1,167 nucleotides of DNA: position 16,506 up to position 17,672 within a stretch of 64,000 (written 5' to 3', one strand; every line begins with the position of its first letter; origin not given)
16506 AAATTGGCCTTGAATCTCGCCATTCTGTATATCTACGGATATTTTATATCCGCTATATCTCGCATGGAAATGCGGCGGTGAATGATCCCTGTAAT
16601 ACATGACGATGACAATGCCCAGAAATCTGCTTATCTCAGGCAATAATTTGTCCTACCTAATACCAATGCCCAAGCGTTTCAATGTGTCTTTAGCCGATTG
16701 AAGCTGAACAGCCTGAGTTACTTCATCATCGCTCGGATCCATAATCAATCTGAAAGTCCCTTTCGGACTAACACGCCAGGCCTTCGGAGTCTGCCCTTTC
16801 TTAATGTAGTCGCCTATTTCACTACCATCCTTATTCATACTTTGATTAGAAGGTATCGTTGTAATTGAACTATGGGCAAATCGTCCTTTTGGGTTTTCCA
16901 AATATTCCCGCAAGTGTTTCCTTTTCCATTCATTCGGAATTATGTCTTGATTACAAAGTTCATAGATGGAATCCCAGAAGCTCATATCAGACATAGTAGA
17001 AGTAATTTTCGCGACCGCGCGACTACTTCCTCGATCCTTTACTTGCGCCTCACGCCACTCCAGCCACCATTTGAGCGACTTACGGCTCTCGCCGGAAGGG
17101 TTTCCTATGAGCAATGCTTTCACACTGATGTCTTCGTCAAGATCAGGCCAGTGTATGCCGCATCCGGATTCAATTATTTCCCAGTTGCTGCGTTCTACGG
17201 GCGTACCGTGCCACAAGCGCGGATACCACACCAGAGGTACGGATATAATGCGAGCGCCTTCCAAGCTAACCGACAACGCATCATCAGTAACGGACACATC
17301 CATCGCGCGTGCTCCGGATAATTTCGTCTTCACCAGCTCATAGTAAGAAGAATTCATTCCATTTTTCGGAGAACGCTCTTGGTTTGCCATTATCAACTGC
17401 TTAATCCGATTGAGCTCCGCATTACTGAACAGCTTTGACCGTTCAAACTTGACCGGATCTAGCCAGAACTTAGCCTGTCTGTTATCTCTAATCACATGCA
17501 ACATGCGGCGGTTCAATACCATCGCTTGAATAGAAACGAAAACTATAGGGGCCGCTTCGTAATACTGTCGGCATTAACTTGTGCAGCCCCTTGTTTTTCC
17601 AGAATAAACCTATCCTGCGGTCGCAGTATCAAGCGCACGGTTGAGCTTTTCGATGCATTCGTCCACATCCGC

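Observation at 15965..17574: Low-GC DUF4160/DUF2442 cassette (two divergent tandem pairs with toxin-antitoxin-type add-ons) wedged into the arginine gene string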

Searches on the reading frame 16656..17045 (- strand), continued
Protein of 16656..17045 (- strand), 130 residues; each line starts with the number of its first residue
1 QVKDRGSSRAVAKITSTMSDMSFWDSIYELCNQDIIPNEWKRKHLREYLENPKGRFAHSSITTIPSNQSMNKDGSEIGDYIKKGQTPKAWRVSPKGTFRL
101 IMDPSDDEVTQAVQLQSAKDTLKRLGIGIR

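Call 61: find_encoding_contigs(protein=P0169, flank=2500, max_places=2)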
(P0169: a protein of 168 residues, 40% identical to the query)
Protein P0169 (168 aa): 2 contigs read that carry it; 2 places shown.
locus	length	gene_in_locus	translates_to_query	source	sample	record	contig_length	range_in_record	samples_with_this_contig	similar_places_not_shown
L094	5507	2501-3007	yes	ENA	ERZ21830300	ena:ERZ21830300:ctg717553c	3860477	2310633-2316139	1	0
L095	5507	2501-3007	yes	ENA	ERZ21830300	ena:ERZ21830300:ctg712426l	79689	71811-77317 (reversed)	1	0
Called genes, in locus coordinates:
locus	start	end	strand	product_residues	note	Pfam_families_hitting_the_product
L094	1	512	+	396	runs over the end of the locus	PF02463:SMC_N, PF11398:DUF2813 (faint), PF13476:AAA_23 (weak), PF13175:AAA_15 (weak), PF13304:AAA_21, PF13175:AAA_15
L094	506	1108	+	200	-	PF14103:DUF4276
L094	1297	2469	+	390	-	PF00296:Bac_luciferase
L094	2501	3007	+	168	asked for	-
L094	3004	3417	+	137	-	PF01850:PIN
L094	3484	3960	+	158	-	-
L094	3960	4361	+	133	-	-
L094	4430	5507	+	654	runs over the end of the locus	PF00135:COesterase (weak), PF20434:BD-FAE, PF07859:Abhydrolase_3, PF00135:COesterase, PF07859:Abhydrolase_3, PF20434:BD-FAE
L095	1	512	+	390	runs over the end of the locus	PF02463:SMC_N, PF11398:DUF2813 (faint), PF13175:AAA_15 (weak), PF13304:AAA_21, PF13175:AAA_15 (weak)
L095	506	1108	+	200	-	PF14103:DUF4276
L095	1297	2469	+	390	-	PF00296:Bac_luciferase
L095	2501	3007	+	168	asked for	-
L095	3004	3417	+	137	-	PF01850:PIN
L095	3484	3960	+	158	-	-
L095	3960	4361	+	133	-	-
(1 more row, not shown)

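Call 62: find_encoding_contigs(protein=P0170, flank=2500, max_places=3)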
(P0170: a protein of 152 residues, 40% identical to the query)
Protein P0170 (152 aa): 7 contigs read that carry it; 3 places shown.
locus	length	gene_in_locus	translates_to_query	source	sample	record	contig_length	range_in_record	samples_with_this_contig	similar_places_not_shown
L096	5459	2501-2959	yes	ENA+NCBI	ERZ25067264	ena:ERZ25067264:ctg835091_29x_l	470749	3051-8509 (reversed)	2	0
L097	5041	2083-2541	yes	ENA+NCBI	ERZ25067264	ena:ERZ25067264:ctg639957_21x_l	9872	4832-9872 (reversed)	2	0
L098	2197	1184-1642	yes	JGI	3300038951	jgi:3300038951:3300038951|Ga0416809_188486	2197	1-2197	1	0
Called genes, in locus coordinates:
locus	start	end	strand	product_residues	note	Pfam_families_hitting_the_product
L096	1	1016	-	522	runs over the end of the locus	-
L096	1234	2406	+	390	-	PF00296:Bac_luciferase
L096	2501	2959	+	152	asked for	-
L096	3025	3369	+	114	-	PF01850:PIN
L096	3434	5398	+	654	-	PF00135:COesterase (weak), PF20434:BD-FAE, PF07859:Abhydrolase_3, PF00135:COesterase, PF07859:Abhydrolase_3, PF20434:BD-FAE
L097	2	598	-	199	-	?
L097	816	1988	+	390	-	PF00296:Bac_luciferase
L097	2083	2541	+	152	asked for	-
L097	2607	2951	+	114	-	PF01850:PIN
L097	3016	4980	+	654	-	PF00135:COesterase (weak), PF20434:BD-FAE, PF07859:Abhydrolase_3, PF00135:COesterase, PF07859:Abhydrolase_3, PF20434:BD-FAE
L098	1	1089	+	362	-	?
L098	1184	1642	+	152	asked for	-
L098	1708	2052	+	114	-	PF01850:PIN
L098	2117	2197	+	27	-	?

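Call 69: search_protein_families(library=ncbifam, max_evalue=0.1, proteins=[window:16656-16985:-, P0133, P0139, L085:4405-4803:+, L084:555-1292:+, P0047, P0072, P0060])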
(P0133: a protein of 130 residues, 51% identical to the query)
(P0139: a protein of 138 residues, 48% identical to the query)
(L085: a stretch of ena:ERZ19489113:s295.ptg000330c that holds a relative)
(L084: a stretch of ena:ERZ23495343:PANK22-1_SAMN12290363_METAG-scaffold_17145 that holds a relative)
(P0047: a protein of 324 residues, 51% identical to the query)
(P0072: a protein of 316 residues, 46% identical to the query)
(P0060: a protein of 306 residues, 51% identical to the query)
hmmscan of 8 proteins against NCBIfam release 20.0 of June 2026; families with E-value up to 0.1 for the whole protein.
seq(110 aa): 0 families

P0133 (130 aa): 0 families

P0139 (138 aa): 0 families

L085:4405-4803:+ (133 aa): 2 families
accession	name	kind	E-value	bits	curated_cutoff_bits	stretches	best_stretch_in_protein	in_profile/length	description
NF047959.1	TA_toxin_VapC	equivalog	0.028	14.5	80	1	100-124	93-117/125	type II toxin-antitoxin system VapC family toxin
NF035927.1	TPP_ScyA_rel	subfamily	0.076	11.6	1000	1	42-105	282-342/551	ScyA-related TPP-binding enzyme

L084:555-1292:+ (246 aa): 0 families

P0047 (324 aa): 0 families

P0072 (316 aa): 0 families

P0060 (306 aa): 0 families

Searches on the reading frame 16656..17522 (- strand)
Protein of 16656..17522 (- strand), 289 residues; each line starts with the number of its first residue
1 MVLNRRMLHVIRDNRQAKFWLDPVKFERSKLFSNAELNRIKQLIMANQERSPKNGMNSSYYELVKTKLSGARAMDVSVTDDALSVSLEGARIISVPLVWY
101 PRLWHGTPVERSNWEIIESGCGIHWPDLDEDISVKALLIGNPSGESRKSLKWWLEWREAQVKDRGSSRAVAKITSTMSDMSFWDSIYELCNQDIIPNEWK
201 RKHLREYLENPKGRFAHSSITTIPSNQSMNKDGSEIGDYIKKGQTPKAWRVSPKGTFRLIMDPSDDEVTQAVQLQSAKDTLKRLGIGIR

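Call 5: search_protein_families(library=pfam, max_evalue=1, proteins=[window:16656-17522:-])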
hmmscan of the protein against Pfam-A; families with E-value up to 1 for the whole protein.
seq(289 aa): 2 families
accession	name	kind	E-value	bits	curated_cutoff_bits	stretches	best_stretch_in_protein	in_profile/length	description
PF10387.14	DUF2442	-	2.4e-16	60.1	23.9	1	74-139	2-68/72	Protein of unknown function (DUF2442)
PF13711.11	DUF4160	-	5.4e-05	23.7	23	1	9-49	19-58/65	Domain of unknown function (DUF4160)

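Call 6: search_protein_families(library=padloc, max_evalue=1, proteins=[window:16656-17522:-])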
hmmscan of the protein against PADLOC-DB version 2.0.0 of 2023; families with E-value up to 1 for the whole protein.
seq(289 aa): 0 families

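Call 7: search_protein_families(library=ncbifam, max_evalue=1, proteins=[window:16656-17522:-])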
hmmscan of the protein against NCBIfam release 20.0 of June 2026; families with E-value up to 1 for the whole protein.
seq(289 aa): 0 families

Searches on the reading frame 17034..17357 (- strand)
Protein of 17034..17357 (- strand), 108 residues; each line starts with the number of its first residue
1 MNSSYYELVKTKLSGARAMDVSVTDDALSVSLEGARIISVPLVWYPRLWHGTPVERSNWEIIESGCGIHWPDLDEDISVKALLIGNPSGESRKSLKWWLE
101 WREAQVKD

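Call 64: search_solved_structures(query=window:17034-17357:-, max_evalue=5, show_alignments=2)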
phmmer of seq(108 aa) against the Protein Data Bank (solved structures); distinct sequences matched with E-value up to 5: 3.
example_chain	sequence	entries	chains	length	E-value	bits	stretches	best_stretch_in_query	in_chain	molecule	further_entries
2x8n_A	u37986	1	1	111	0.032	17.3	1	49-98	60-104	CV0863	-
3k8r_A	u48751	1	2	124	0.081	16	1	58-85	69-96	Uncharacterized protein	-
6z1p_BR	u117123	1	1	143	1.1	12.4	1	15-64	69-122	Iron donor protein CyaY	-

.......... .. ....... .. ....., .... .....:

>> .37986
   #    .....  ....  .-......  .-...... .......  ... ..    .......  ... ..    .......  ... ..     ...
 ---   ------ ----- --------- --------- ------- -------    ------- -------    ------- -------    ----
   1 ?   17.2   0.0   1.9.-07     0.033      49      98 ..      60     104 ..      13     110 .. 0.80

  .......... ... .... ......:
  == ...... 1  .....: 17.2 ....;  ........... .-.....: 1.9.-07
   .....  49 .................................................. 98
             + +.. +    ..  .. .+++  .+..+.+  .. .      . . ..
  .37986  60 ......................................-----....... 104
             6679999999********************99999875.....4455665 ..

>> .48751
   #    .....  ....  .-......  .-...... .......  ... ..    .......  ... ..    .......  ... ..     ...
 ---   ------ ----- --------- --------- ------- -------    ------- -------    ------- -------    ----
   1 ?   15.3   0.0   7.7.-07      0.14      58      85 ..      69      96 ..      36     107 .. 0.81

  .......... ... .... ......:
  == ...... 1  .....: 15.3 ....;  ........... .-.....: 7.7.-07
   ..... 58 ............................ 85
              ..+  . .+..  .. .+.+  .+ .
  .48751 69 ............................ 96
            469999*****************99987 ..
